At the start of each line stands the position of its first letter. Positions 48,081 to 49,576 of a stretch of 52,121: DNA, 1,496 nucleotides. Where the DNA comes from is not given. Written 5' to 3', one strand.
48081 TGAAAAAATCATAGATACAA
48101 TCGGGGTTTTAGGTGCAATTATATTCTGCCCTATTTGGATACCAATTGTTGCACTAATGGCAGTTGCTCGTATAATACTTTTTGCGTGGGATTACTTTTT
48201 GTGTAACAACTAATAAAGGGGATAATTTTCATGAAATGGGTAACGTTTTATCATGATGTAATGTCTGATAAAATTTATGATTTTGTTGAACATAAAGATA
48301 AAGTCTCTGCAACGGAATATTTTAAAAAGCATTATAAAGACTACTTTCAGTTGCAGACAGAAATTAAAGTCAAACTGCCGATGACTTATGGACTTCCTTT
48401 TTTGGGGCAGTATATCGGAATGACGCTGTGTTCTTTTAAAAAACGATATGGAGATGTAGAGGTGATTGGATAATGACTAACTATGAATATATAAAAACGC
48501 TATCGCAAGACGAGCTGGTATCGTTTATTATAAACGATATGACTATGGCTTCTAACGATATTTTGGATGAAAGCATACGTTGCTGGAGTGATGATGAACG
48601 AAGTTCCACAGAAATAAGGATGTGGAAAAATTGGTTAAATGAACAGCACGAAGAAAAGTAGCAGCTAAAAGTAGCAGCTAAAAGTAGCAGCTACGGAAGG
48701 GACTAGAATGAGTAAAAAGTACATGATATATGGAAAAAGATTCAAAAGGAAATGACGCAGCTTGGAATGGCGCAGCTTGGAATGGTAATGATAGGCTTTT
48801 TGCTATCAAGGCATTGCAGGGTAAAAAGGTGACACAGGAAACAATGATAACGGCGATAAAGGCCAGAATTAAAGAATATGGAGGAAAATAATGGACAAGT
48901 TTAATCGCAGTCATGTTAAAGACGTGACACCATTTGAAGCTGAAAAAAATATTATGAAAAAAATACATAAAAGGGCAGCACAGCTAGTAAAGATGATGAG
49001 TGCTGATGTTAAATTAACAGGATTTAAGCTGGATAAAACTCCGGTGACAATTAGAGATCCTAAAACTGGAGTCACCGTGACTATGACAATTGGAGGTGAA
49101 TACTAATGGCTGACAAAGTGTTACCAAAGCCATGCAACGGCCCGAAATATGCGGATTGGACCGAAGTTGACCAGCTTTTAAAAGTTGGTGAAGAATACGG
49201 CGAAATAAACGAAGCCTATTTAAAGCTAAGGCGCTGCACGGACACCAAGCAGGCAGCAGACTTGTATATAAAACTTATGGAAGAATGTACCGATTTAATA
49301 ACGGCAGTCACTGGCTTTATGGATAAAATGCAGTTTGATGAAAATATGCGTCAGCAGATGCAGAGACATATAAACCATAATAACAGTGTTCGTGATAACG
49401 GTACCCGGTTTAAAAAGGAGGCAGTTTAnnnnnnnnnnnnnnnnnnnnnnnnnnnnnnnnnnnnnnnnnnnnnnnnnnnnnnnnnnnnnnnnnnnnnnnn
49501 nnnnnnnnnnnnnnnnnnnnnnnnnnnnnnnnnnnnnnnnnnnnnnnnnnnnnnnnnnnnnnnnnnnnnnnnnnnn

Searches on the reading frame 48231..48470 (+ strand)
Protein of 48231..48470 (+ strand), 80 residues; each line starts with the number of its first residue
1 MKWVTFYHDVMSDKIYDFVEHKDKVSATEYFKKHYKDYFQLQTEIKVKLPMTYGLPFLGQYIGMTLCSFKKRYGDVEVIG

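Call 77: search_protein_families(library=pfam, max_evalue=1, proteins=[window:48231-48470:+])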
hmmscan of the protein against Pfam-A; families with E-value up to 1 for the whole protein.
window:48231-48470:+ (80 aa): 1 family
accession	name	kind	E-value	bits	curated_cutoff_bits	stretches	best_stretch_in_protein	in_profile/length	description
PF07934.18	OGG_N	-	0.12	13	23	1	13-46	48-81/115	8-oxoguanine DNA glycosylase, N-terminal domain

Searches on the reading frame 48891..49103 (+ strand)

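Call 77: search_protein_families(library=pfam, max_evalue=1, proteins=[window:48891-49103:+])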
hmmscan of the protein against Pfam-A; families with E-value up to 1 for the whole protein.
window:48891-49103:+ (71 aa): 3 families
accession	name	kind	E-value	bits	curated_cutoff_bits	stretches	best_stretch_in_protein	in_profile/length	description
PF10985.13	DUF2805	-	0.063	14.1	22.5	1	11-59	10-55/71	Protein of unknown function (DUF2805)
PF12385.14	Peptidase_C70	-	0.071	13.5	19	1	42-66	108-132/141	Papain-like cysteine protease AvrRpt2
PF05265.19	DUF723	-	0.15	12.5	20.9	1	33-64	12-43/60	Protein of unknown function (DUF723)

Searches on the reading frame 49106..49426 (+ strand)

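Call 70: search_protein_families(library=phrogs, max_evalue=0.01, proteins=[window:49106-49426:+])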
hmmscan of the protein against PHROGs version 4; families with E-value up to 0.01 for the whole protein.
window:49106-49426:+ (107 aa): 2 families
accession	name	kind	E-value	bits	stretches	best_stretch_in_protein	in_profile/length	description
phrog_5164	-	unknown function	1.5e-05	26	1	17-89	10-72/91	-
phrog_715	-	other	0.0052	18.1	0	19-76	27-83/123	MazG-like pyrophosphatase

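Call 71: search_protein_families(library=pfam, max_evalue=1, proteins=[window:49106-49426:+])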
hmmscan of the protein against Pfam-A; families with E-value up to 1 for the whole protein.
window:49106-49426:+ (107 aa): 3 families
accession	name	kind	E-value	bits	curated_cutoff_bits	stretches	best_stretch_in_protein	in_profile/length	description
PF05470.18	eIF-3c_N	-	0.014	14.2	24.2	1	20-90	44-111/593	Eukaryotic translation initiation factor 3 subunit 8 N-terminus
PF15908.10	HMMR_C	-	0.041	14.6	28.6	1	29-97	65-133/157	Hyaluronan mediated motility receptor C-terminal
PF23243.1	HEAT_HEATR1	-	0.056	13.8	27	1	36-90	133-187/195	HEATR1-like, HEAT repeats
